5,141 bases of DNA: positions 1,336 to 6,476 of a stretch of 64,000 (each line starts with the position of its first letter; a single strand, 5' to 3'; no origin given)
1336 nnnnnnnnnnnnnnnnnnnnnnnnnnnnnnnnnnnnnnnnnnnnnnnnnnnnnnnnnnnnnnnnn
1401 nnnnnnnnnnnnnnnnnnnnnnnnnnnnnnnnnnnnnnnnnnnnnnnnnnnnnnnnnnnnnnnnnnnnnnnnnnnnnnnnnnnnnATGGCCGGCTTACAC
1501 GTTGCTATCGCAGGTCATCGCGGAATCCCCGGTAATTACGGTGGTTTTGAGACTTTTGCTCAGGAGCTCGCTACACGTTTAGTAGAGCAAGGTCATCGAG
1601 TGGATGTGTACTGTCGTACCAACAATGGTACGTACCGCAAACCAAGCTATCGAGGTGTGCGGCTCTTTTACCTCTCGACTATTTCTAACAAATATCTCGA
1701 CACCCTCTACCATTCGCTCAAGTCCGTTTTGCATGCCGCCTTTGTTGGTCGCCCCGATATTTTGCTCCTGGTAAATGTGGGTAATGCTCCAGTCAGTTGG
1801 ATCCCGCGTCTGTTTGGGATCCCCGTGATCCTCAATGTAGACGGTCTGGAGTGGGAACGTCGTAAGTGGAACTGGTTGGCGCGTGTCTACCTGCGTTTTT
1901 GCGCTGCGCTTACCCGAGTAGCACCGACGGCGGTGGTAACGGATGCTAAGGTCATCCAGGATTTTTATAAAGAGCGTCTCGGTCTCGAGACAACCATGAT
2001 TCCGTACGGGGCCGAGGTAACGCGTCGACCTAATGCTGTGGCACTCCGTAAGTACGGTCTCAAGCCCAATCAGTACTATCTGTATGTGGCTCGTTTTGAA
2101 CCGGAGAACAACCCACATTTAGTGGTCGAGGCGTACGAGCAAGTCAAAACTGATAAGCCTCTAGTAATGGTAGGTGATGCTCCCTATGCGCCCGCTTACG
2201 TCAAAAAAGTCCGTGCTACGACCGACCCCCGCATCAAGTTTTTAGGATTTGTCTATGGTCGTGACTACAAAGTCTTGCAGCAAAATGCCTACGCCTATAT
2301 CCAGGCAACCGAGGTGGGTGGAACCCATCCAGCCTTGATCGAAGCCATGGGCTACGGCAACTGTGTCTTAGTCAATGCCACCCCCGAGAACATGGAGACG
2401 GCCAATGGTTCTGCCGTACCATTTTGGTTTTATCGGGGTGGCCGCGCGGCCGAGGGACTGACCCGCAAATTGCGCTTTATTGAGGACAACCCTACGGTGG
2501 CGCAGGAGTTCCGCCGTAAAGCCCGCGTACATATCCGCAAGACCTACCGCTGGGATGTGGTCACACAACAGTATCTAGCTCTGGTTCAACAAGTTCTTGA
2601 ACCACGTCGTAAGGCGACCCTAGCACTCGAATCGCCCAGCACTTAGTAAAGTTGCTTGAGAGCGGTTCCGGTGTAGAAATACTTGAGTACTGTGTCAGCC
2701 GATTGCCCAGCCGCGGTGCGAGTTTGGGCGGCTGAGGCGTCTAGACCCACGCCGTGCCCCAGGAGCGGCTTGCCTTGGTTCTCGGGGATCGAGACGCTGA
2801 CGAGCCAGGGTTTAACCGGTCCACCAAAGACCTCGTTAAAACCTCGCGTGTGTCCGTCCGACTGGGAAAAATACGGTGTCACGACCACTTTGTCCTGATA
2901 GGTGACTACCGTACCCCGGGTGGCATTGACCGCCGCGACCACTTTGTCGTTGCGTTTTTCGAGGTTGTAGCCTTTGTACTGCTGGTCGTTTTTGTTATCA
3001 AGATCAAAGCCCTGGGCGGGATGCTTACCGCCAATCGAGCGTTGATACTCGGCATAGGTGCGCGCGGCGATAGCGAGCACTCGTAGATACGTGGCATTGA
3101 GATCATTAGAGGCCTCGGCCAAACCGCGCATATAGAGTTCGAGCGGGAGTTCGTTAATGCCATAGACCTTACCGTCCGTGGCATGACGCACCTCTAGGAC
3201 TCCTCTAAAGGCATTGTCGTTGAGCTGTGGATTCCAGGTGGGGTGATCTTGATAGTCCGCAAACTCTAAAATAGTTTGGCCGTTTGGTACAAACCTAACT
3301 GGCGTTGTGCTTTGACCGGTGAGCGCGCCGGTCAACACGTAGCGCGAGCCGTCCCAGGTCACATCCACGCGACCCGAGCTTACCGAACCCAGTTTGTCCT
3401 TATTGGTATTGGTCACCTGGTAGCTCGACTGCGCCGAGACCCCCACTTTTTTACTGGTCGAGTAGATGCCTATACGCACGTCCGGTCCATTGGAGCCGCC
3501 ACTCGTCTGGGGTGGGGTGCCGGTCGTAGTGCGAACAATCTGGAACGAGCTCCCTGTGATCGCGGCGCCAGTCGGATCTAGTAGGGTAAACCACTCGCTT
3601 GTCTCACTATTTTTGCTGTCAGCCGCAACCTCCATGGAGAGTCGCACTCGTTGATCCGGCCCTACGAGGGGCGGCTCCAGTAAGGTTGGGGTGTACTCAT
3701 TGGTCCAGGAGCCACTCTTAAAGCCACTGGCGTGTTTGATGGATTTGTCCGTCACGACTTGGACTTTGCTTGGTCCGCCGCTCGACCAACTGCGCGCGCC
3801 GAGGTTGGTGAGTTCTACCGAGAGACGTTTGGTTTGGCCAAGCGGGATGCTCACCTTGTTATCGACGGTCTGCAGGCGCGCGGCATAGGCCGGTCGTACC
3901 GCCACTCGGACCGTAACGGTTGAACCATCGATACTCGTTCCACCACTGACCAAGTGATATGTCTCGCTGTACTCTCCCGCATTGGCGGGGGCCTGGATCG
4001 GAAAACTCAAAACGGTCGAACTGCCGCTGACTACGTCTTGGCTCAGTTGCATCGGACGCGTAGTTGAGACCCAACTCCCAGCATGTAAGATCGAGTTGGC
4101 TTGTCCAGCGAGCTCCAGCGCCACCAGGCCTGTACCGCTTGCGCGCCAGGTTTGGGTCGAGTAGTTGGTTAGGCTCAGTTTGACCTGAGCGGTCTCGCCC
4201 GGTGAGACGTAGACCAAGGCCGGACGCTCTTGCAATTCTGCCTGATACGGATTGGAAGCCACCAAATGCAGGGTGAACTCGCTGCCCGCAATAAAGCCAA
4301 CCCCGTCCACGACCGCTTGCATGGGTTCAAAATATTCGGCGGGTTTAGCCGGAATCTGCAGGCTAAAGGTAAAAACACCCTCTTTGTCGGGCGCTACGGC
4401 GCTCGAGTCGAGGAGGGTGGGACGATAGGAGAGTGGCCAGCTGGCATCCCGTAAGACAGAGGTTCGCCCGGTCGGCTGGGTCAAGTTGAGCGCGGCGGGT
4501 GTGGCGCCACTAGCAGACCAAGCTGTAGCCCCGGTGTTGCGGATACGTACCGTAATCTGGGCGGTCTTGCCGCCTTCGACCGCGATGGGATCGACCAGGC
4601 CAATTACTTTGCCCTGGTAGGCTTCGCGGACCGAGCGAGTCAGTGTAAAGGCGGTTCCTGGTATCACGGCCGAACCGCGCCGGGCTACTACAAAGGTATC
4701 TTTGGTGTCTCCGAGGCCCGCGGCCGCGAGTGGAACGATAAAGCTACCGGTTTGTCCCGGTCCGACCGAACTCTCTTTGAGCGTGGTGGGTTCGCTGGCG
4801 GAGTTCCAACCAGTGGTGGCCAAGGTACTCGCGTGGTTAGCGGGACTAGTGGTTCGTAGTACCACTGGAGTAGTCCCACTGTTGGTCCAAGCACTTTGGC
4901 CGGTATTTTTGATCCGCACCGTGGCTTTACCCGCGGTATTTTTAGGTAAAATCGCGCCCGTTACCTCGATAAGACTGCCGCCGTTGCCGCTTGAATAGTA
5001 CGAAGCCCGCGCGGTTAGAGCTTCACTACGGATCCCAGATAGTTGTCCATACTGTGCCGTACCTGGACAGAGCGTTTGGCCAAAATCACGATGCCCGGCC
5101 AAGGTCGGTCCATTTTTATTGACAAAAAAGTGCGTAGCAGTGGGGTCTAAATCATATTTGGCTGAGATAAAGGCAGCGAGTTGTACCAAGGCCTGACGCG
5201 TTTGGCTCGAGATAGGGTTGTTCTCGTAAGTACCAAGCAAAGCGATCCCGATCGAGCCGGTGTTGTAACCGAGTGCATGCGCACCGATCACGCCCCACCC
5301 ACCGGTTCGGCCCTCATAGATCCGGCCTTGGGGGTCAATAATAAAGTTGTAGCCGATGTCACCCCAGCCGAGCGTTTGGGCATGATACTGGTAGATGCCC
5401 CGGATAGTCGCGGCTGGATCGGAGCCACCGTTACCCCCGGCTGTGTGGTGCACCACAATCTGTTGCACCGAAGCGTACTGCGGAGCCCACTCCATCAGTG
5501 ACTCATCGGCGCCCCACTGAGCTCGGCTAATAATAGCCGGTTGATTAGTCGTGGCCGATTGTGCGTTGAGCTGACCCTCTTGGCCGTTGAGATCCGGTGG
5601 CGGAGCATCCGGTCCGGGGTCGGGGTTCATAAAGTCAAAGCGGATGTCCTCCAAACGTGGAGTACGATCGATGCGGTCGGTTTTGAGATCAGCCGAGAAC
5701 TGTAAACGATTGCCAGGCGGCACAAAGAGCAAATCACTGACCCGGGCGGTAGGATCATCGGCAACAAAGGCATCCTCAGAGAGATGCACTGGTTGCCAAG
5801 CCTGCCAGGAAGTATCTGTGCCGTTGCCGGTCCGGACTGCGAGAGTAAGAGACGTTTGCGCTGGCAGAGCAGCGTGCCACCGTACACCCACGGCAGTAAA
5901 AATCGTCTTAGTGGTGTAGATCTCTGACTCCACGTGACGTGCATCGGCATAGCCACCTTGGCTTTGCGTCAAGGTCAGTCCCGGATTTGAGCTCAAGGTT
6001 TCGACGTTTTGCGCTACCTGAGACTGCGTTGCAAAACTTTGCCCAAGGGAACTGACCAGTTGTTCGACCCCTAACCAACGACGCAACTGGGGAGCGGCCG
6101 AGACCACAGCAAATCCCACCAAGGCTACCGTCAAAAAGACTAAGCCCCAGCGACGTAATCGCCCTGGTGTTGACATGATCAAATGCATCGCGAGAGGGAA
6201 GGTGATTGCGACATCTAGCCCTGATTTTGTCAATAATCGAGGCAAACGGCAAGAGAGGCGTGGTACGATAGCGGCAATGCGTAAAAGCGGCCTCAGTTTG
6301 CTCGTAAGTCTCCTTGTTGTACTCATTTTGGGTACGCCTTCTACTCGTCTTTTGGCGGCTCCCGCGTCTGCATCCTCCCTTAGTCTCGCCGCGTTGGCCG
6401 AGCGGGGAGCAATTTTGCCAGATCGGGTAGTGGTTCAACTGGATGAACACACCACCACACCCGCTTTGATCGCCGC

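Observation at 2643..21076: One locus encodes both a Wzx/Wzy-type glycopolymer pathway and CWB2-anchored surface proteins, which points to a self-contained cell-wall polymer plus anchored-protein system.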

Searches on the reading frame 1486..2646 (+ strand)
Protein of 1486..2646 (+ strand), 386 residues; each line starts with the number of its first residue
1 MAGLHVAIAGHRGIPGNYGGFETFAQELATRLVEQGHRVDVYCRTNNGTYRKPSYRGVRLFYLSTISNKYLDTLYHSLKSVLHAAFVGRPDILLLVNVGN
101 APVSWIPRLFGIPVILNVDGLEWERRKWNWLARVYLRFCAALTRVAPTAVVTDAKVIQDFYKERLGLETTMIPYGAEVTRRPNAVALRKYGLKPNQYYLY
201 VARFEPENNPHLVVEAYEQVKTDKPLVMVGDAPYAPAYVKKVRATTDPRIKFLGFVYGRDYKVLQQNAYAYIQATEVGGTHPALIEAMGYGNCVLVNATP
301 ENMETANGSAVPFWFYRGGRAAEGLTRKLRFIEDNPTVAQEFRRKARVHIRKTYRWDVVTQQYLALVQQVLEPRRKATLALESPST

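Call 3: search_protein_families(library=pfam, proteins=[window:1486-2646:+], max_evalue=0.01)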
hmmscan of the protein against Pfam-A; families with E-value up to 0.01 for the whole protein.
window:1486-2646:+ (386 aa): 5 families
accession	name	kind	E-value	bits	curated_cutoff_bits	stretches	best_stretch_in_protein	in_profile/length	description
PF09314.17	DUF1972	-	5e-16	59.3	25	2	5-62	3-61/186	Domain of unknown function (DUF1972)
PF13439.12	Glyco_transf_4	-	5.8e-12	46.4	28.5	1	18-173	1-163/170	Glycosyltransferase Family 4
PF00534.26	Glycos_transf_1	-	1.1e-11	45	26.4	1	194-347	14-170/172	Glycosyl transferases group 1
PF13579.12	Glyco_trans_4_4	-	2.9e-11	44.4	29.7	1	19-174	1-157/158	Glycosyl transferase 4-like domain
PF13524.12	Glyco_trans_1_2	-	4.2e-05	24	25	1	226-364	17-143/144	Glycosyl transferase-like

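Call 13: find_encoding_contigs(protein=window:1486-2646:+, flank=10000, max_places=6)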
Protein window:1486-2646:+ (386 aa): no gene with exactly this product is on record in the collection.

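Call 32: search_protein_families(library=ncbifam, proteins=[window:1486-2646:+], max_evalue=0.00001)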
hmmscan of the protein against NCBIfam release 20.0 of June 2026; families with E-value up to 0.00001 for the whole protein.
window:1486-2646:+ (386 aa): 6 families
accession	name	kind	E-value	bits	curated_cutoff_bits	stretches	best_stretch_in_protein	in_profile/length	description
NF046071.1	B1-4RhmsylTfaseCps2T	equivalog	3.4e-51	174.3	500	1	5-364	3-381/384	beta 1-4 rhamnosyltransferase Cps2T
NF038295.1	EPS_HpsP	equivalog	6e-09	35.4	550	1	162-370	169-387/388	hormogonium polysaccharide biosynthesis glycosyltransferase HpsP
NF038229.1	Glyco4_Geo_Pelo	equivalog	3.9e-07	29.4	400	1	163-371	129-337/338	GPMC system family 4 glycosyltransferase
NF041010.1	glycosy_Agl16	equivalog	9.2e-07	28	575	1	193-366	177-347/352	glycosylation protein Agl16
TIGR04047.1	MSMEG_0565_glyc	hypoth_equivalog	3.4e-06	26.4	259.85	0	135-366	127-370/373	MSMEG_0565 family glycosyltransferase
TIGR03999.1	thiol_BshA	equivalog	9.9e-06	24.7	273.7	0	198-371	202-374/375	N-acetyl-alpha-D-glucosaminyl L-malate synthase BshA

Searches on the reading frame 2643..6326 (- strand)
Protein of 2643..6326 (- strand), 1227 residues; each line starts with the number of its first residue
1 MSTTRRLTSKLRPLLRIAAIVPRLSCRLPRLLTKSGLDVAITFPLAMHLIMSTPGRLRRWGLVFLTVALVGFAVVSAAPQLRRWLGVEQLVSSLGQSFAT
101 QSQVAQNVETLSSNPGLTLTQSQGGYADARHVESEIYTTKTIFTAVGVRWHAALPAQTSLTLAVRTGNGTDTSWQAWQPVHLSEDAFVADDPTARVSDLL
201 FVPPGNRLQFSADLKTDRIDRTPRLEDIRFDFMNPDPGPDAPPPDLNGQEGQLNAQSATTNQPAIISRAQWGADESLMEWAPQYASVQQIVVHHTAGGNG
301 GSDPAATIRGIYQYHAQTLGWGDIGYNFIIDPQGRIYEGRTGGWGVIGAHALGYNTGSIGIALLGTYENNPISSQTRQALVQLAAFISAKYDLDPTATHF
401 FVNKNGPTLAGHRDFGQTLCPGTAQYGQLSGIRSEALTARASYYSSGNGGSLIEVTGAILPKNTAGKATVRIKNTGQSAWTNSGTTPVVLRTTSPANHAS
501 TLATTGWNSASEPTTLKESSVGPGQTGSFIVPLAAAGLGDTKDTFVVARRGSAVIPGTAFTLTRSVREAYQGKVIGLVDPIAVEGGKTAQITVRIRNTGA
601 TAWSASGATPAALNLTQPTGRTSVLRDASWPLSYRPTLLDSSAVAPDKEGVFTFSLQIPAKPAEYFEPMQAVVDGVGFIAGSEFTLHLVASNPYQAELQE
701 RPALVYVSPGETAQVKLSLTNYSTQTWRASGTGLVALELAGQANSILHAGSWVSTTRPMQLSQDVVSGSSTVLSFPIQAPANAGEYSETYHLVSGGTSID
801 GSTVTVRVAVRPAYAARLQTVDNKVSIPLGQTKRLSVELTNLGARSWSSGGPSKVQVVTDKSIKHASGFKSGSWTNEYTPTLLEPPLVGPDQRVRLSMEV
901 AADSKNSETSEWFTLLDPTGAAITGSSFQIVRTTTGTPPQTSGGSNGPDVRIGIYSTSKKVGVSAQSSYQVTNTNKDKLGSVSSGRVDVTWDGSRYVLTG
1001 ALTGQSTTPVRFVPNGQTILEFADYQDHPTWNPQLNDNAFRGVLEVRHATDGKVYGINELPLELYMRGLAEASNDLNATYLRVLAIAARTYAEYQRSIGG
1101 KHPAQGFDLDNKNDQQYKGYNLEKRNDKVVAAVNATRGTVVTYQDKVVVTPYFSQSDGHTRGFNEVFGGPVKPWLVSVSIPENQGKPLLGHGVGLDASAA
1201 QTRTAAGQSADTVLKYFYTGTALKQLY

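Call 3: search_protein_families(library=pfam, proteins=[window:2643-6326:-], max_evalue=0.01)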
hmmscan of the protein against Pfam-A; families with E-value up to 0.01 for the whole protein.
window:2643-6326:- (1227 aa): 3 families
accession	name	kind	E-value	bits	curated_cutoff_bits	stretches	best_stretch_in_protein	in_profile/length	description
PF01510.30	Amidase_2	-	3.8e-19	69.8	26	1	285-422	3-130/131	N-acetylmuramoyl-L-alanine amidase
PF16158.11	N_BRCA1_IG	-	5.5e-14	53.1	28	1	707-810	8-108/108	Ig-like domain from next to BRCA1 gene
PF08486.15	SpoIID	-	9.8e-13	49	23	1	1051-1143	2-97/97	Stage II sporulation protein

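Call 59: search_solved_structures(query=window:2643-6188:-, max_evalue=0.001)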
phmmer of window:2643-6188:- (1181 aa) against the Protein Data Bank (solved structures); distinct sequences matched with E-value up to 0.001: 35.
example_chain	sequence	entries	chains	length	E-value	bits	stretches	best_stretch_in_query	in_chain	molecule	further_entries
4zxm_A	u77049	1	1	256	1.8e-23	85.8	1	210-383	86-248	PGRP domain of peptidoglycan recognition protein 3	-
4z8i_A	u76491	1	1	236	1.8e-23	85.7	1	215-383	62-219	peptidoglycan recognition protein 3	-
2f2l_X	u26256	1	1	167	1.8e-19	72.5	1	219-332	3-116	Peptidoglycan recognition protein-LC isoform LCx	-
1yck_A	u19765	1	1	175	2.7e-18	68.7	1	219-381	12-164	Peptidoglycan recognition protein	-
2cb3_A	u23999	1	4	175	4.2e-18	68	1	217-323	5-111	PEPTIDOGLYCAN-RECOGNITION PROTEIN-LE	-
5xz4_A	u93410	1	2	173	2e-17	65.7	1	216-331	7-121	Bumblebee peptidoglycan recognition protein SA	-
2r2k_A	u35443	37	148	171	2.5e-17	65.4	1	219-380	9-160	Peptidoglycan recognition protein | Peptidoglycan recognition protein 1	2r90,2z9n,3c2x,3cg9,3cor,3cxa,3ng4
6a89_A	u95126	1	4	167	2.7e-17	65.3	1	219-380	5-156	Peptidoglycan recognition protein 1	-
27aa_A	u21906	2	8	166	2.8e-17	65.3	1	219-380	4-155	Peptidoglycan recognition protein 1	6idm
1sxr_A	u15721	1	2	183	4.4e-17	64.6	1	210-338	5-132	Peptidoglycan recognition protein SA CG11709-PA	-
1s2j_A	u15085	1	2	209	5.1e-17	64.4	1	209-338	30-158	Peptidoglycan recognition protein SA CG11709-PA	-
5xz3_A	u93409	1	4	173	2e-16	62.4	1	239-334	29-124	Peptidoglycan-recognition protein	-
2xz4_A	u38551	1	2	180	4.2e-15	58.1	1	218-330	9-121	PEPTIDOGLYCAN-RECOGNITION PROTEIN LF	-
7nsx_AAA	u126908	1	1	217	4.5e-15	58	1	218-384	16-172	Isoform A of Peptidoglycan-recognition protein LB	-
1oht_A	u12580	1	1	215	4.8e-15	57.9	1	218-384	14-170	CG14704 PROTEIN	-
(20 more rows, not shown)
